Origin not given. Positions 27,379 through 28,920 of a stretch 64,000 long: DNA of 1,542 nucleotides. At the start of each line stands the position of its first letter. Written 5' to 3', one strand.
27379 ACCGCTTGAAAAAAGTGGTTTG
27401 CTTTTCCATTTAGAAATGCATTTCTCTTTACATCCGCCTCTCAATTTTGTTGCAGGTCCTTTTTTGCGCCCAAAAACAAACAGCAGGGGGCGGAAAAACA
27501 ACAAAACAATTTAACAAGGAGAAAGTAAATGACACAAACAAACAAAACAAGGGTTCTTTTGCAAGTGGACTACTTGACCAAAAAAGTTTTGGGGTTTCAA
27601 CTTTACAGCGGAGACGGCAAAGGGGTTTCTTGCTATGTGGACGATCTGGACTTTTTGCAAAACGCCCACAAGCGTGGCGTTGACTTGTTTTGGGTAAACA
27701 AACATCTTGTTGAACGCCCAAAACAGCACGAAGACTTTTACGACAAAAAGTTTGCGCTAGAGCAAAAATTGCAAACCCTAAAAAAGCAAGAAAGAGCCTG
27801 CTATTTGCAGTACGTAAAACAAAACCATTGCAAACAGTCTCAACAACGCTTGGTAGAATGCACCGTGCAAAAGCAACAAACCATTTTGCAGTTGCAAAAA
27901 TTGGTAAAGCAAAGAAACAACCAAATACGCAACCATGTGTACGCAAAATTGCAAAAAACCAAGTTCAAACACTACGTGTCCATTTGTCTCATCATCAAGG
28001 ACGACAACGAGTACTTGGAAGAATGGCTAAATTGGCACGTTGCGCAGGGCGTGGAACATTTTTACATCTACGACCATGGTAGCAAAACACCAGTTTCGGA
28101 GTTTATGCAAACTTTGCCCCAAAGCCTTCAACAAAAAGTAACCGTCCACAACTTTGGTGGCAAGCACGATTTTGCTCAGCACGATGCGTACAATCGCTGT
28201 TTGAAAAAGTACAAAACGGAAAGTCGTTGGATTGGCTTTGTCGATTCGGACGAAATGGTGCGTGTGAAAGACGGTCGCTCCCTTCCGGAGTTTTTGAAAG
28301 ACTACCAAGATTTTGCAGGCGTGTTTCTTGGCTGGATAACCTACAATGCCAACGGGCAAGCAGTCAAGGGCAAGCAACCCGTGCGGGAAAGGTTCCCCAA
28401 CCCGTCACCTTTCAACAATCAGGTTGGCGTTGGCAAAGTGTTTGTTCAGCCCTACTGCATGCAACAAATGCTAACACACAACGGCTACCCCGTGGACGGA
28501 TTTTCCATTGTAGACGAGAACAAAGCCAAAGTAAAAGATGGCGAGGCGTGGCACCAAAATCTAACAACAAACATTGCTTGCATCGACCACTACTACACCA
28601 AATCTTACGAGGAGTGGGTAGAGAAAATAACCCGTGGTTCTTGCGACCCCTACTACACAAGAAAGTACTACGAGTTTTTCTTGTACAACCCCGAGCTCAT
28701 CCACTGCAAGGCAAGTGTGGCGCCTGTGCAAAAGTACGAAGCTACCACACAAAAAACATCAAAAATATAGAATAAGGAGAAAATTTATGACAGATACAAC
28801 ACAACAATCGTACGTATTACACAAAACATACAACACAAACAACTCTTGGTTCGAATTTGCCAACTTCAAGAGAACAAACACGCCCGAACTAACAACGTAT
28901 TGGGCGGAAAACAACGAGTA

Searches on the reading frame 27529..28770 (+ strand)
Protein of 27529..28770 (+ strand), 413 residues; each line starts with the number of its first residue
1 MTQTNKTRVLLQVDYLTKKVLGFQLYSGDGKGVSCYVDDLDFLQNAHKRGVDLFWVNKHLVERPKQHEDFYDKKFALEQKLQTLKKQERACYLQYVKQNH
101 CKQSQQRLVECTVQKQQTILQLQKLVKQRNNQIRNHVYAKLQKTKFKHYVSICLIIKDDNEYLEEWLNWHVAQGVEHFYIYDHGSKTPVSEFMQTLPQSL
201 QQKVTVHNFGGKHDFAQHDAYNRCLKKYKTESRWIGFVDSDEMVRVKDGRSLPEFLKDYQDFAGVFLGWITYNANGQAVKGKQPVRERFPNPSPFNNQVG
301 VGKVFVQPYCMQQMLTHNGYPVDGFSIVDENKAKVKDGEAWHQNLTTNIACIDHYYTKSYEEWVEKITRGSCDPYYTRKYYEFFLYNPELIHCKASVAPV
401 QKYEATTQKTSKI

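Call 8: search_protein_families(library=pfam, proteins=[window:27529-28770:+], max_evalue=0.01)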
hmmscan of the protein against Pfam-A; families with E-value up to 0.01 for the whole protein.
window:27529-28770:+ (413 aa): 2 families
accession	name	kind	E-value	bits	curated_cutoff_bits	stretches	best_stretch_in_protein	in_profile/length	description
PF01697.33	Glyco_transf_92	-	2.6e-16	60.4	23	1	151-363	4-219/249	Glycosyltransferase family 92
PF13704.12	Glyco_tranf_2_4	-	2.4e-15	57.2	27.5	1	157-256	1-98/98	Glycosyl transferase family 2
